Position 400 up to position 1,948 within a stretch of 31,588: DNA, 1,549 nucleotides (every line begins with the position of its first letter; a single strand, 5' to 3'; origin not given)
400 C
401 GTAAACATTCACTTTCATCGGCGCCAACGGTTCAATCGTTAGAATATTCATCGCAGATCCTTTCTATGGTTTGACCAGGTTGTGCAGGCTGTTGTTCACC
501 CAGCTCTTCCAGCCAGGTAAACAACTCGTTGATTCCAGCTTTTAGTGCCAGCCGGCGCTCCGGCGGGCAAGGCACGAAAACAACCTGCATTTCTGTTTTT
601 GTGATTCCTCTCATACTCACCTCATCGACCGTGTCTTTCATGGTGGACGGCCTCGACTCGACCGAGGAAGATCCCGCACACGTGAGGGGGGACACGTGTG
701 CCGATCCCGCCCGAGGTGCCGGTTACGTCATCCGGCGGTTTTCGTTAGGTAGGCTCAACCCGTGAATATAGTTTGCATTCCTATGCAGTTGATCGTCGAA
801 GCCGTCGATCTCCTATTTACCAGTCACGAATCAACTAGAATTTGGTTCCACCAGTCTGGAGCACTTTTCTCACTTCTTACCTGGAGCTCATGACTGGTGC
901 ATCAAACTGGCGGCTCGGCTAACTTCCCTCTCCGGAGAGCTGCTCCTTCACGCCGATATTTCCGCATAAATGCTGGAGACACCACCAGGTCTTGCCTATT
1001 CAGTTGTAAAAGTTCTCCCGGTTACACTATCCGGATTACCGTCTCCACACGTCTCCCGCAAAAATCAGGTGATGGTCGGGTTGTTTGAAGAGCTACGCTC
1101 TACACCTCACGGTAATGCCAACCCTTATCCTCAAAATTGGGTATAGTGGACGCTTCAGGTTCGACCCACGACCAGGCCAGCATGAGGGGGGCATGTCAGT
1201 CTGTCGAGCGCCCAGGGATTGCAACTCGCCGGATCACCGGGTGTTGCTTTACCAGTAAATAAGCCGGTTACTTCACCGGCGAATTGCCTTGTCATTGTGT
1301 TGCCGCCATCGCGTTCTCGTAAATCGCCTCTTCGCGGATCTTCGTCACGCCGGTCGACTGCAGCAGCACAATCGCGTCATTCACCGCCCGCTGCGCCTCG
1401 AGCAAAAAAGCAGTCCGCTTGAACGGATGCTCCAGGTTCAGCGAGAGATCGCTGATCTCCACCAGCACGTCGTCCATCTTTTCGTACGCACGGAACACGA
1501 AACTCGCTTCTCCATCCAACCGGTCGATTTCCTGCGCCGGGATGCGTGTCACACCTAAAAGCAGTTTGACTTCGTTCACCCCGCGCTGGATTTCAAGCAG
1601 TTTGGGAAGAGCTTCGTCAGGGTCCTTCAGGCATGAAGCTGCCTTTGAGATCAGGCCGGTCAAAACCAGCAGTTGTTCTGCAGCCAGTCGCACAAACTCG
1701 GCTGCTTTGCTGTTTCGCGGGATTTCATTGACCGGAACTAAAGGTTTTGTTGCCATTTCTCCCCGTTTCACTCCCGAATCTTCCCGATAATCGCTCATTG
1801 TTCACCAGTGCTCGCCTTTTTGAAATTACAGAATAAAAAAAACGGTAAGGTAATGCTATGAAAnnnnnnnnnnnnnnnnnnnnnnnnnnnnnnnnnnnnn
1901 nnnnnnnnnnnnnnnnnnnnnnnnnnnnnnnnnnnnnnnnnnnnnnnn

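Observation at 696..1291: A 0.6-kb ORF-free, hairpin-dense segment in an otherwise gap-free early operon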

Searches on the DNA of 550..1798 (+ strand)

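Call 7: search_dna_similar(query=window:600-1400:+, collection=phages, mode=distant, max_rows=20)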
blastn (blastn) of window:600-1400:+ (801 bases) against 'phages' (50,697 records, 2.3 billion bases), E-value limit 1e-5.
No match.

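Call 8: search_dna_similar(query=window:600-1400:+, collection=ecoli_genomes, mode=near, max_rows=20)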
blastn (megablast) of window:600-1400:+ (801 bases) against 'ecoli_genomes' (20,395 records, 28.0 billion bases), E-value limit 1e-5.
No match.

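Call 13: search_rna_families(source=window, start=550, end=1450, threshold=evalue, max_evalue=10, show_alignments=3)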
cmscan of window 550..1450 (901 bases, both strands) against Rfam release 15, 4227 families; matches with E-value up to 10: 3.
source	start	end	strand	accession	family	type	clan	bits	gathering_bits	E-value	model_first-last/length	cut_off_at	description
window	677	775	+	RF01815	rpsB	Gene; sRNA;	-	16.7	40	1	1-132/132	no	rpsB sRNA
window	1285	1349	-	RF01146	sR15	Gene; snRNA; snoRNA; CD-box;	-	15.4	40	6.7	1-65/65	no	Small nucleolar RNA sR15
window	688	729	+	RF02514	5_ureB_sRNA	Gene; sRNA;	-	10.5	40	4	29-70/292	no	5' ureB small RNA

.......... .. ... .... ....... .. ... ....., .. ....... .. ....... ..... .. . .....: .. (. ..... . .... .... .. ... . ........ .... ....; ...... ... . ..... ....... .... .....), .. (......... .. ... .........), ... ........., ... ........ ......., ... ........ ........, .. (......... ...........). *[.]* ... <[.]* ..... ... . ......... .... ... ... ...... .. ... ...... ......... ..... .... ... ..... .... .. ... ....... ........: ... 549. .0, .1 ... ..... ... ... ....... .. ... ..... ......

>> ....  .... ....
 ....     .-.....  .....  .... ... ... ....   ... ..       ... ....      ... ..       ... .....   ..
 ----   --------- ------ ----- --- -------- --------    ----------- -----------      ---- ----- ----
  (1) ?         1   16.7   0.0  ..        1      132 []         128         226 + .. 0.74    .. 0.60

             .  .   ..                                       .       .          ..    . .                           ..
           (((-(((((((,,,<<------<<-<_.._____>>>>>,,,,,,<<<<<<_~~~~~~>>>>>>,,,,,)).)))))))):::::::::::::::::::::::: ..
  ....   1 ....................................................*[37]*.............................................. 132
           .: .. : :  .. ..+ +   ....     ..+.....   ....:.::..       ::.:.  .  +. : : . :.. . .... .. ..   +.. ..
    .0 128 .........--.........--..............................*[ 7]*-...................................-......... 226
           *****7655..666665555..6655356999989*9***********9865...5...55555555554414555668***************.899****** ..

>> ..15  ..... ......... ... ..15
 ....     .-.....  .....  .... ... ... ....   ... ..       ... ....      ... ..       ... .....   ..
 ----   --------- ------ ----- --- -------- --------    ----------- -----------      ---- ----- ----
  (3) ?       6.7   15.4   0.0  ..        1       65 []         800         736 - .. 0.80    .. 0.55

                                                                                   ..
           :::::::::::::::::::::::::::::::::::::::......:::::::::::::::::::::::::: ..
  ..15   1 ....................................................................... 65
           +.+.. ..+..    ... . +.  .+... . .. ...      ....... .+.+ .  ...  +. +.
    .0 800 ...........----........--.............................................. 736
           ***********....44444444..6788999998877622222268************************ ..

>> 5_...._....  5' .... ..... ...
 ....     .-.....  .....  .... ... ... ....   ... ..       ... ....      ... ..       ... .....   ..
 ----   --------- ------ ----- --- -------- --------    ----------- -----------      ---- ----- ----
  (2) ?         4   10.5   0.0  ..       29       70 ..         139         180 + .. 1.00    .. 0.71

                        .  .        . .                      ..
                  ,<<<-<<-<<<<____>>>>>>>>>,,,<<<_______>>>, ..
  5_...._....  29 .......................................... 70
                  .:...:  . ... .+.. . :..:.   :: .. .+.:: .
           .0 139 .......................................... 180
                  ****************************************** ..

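Call 45: search_rna_families(sources=[L010, L013, L015, L017, L019], threshold=gathering, show_alignments=2)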
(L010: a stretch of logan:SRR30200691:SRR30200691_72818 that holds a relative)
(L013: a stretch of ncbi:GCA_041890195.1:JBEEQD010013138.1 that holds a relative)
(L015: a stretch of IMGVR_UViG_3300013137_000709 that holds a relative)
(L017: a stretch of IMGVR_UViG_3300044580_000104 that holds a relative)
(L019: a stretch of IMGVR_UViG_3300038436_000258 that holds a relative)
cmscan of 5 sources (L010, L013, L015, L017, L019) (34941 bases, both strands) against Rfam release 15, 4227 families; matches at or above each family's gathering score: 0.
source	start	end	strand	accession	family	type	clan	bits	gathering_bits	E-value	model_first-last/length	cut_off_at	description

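Call 78: build_rna_model(alignment_id=A5, structure=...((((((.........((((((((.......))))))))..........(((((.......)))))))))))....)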
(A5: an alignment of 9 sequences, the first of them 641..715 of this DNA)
Model R1 built from alignment A5 (9 sequences, 78 columns); structure: as given.
model positions 75; base pairs 19; branch points 1; effective number of sequences 5.02; information 0.753 bits per position. Calibrated on 0.2 Mb of random sequence (short: E-values are rough).
structure used (alignment columns):
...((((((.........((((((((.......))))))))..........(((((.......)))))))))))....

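Call 79: search_with_rna_model(model_id=R1, sources=[window, L010, L013, L015, L017, L019, L014, L016, L018, L020, L021, L023, L025, L131, L132, L133, L135, L136, L137, L138, L139, L140, L141, L142, L143, L144, L145, L146, L147, L148, L149, L150, L151, L152, L153, L154, L155, L156, L157, L158, L159, L160, L161, L162, L163, L164, L165, L166, L167, L168, L169, L170, L171, L172, L173, L174, L175, L176, L177, L178, L180, L181, L182, L184, L185, L186, L026, L027, L028, L029, L030, L031, L032, L033, L034, L035, L036, L037, L038, L039, L040], max_evalue=1, make_alignment=true)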
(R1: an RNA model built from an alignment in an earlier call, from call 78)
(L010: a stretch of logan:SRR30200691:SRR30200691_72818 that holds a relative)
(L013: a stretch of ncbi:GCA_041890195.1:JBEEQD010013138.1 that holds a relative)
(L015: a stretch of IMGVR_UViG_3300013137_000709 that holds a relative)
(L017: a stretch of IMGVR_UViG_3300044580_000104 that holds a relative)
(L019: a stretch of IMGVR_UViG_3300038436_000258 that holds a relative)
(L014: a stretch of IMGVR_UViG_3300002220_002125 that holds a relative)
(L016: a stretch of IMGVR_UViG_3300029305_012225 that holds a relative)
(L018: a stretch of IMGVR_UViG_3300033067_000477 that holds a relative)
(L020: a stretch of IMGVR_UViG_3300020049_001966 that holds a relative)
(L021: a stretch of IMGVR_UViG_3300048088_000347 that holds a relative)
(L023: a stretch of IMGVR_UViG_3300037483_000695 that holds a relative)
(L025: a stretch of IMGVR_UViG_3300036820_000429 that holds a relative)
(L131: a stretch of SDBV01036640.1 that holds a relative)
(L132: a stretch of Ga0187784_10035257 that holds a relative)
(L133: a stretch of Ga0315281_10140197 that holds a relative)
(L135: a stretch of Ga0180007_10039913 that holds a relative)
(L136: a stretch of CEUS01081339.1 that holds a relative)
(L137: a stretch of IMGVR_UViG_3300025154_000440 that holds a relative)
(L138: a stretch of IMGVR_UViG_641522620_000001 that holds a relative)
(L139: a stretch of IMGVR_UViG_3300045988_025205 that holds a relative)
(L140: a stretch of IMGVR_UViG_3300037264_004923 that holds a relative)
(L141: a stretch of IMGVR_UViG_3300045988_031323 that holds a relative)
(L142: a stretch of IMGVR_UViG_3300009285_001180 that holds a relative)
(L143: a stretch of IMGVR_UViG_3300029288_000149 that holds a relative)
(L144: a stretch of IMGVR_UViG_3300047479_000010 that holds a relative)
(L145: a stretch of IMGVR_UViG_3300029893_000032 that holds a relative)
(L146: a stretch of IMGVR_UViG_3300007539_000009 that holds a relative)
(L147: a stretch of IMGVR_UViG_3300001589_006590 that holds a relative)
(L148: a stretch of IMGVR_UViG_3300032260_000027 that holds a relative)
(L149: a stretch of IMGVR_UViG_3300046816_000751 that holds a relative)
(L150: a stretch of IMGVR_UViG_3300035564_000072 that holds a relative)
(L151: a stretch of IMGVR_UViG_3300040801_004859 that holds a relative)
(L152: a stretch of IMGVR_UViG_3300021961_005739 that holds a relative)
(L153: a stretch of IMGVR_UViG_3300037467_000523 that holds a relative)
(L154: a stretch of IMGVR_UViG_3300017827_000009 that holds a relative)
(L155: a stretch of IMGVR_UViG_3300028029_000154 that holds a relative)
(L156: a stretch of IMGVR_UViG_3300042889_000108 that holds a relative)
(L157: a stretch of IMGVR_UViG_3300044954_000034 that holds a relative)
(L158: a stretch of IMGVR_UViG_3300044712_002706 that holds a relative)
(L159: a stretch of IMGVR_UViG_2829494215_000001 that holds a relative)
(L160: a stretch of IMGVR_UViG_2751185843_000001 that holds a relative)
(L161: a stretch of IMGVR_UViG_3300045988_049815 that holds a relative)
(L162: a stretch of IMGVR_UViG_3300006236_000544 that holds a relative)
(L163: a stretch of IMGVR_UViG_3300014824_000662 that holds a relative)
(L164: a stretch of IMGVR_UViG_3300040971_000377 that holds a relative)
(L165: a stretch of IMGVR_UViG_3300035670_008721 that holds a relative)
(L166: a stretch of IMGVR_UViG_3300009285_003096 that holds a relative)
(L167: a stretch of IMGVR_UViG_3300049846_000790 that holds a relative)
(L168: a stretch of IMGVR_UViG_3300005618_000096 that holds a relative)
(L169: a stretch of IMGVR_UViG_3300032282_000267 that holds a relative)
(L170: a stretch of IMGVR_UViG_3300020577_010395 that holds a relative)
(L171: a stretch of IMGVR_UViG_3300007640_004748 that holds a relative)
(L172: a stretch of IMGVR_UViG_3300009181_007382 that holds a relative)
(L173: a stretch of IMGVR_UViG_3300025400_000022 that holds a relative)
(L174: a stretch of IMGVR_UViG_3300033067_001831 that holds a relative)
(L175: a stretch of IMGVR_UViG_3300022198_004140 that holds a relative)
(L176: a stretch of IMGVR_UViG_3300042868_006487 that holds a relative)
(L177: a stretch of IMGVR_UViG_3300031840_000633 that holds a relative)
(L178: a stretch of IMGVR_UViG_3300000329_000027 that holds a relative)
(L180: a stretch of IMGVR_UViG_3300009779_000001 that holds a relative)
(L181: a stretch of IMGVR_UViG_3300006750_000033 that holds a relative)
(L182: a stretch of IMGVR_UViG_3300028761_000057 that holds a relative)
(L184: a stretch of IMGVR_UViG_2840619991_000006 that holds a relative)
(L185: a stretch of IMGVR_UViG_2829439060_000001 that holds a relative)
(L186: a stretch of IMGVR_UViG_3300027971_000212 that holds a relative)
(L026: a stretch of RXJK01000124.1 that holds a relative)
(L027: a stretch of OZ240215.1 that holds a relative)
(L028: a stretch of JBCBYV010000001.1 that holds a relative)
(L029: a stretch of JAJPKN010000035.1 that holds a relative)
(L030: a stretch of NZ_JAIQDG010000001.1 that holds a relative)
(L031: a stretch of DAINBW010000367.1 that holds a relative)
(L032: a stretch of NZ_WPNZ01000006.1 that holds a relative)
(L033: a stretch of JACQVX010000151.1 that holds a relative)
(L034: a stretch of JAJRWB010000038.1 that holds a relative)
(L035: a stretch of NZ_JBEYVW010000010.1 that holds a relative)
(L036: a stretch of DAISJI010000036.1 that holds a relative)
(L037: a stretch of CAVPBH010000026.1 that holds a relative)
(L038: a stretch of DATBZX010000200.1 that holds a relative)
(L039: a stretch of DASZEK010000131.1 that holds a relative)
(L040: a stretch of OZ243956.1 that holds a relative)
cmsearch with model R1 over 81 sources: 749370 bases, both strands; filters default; matches with E-value up to 1: 21.
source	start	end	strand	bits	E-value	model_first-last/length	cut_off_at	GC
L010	5089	5164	+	85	3.7e-16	1-75/75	no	0.68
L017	1880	1953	+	83.6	7.8e-16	1-75/75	no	0.69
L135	688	761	-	77.4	2e-14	1-75/75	no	0.66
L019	2482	2556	-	75.9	4.3e-14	1-75/75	no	0.61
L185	3781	3855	+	75.1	6.5e-14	1-75/75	no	0.59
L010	5408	5485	+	74.8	7.9e-14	1-75/75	no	0.64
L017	2241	2313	+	66.5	6e-12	1-75/75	no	0.58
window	1144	1216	-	65.5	9.9e-12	1-75/75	no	0.64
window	641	715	-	63.9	2.3e-11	1-75/75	no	0.69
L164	7530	7628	+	28.5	0.0025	1-75/75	no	0.62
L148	8751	8795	+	24.3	0.022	1-75/75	no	0.73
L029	139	213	-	21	0.12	1-75/75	no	0.65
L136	3758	3843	+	20.4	0.16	1-75/75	no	0.69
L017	2323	2345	+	19.3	0.29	18-40/75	no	0.65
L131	3653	3721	+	18.6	0.43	1-75/75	no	0.64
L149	3059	3115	+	18.5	0.44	1-75/75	no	0.65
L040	2336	2440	+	18.1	0.55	1-75/75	no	0.7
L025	7991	8056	+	17.8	0.64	1-75/75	no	0.74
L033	779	854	-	17.6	0.73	1-75/75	no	0.74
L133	473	553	-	17.4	0.78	1-75/75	no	0.54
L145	9267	9298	+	17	0.97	1-75/75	no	0.66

Alignment A6: 21 matches aligned to the model, 163 columns, each read 5' to 3' on its own strand. Consensus structure (alignment columns), stored with it:
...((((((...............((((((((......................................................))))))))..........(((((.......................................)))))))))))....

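Call 84: search_with_rna_model(model_id=R1, sources=[window, L010, L017, L019, L135, L185, L164], max_evalue=0.00001, make_alignment=true)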
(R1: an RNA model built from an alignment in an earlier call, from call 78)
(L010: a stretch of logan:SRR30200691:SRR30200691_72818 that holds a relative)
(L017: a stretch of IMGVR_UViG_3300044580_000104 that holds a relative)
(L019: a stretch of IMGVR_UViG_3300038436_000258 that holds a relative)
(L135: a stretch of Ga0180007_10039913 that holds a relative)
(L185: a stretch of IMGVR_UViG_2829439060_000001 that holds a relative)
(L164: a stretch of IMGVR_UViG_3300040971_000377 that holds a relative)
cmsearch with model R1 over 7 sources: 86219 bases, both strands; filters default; matches with E-value up to 0.00001: 9.
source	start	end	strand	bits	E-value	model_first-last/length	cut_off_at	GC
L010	5089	5164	+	85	4.3e-17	1-75/75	no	0.68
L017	1880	1953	+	83.6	8.9e-17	1-75/75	no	0.69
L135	688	761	-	77.4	2.3e-15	1-75/75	no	0.66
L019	2482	2556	-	75.9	5e-15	1-75/75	no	0.61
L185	3781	3855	+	75.1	7.5e-15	1-75/75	no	0.59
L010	5408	5485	+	74.8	9.1e-15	1-75/75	no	0.64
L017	2241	2313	+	66.5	6.9e-13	1-75/75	no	0.58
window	1144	1216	-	65.5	1.1e-12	1-75/75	no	0.64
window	641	715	-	63.9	2.6e-12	1-75/75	no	0.69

Alignment A7: 9 matches aligned to the model, 80 columns, each read 5' to 3' on its own strand. Consensus structure (alignment columns), stored with it:
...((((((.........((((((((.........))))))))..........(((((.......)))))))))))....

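Call 89: search_with_rna_model(model_id=R1, sources=[window, L010, L017, L019, L135, L185, L164, L187, L188, L189, L190, L191, L194, L195, L196, L199, L200, L202, L203], max_evalue=0.0001, make_alignment=true)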
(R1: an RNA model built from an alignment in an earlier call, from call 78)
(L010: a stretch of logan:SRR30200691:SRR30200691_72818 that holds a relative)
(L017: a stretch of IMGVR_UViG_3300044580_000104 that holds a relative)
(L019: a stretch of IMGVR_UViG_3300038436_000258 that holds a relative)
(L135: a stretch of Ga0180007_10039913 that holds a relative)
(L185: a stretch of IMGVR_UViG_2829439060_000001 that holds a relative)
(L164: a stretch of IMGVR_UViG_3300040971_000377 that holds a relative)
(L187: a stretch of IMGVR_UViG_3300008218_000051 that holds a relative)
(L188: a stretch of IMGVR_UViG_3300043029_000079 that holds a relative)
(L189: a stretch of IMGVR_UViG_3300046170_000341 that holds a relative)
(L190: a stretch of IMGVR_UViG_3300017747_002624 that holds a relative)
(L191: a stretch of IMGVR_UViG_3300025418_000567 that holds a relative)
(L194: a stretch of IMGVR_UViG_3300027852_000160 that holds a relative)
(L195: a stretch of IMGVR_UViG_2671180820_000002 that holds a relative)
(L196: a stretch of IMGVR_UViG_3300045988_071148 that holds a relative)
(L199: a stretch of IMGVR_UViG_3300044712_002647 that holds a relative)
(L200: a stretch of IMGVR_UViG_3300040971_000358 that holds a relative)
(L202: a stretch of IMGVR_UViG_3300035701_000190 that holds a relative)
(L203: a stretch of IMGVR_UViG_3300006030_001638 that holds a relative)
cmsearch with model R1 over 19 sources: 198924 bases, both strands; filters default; matches with E-value up to 0.0001: 11.
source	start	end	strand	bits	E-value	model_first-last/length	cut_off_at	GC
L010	5089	5164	+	85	9.9e-17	1-75/75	no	0.68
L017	1880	1953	+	83.6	2.1e-16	1-75/75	no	0.69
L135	688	761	-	77.4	5.4e-15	1-75/75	no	0.66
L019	2482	2556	-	75.9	1.1e-14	1-75/75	no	0.61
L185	3781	3855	+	75.1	1.7e-14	1-75/75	no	0.59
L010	5408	5485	+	74.8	2.1e-14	1-75/75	no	0.64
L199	6395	6467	+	74.4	2.5e-14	1-75/75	no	0.66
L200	11335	11408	+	74.1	3e-14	1-75/75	no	0.64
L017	2241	2313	+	66.5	1.6e-12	1-75/75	no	0.58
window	1144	1216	-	65.5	2.6e-12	1-75/75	no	0.64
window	641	715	-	63.9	6.1e-12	1-75/75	no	0.69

Alignment A8: 11 matches aligned to the model, 80 columns, each read 5' to 3' on its own strand. Consensus structure (alignment columns), stored with it:
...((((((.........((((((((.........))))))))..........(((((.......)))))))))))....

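Call 103: build_rna_model(alignment_id=A4, structure=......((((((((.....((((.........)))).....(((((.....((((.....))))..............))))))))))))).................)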
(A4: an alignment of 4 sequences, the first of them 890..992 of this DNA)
Model R2 built from alignment A4 (4 sequences, 108 columns); structure: as given.
model positions 99; base pairs 21; branch points 1; effective number of sequences 1.25; information 0.59 bits per position. Calibrated on 0.2 Mb of random sequence (short: E-values are rough).
structure used (alignment columns):
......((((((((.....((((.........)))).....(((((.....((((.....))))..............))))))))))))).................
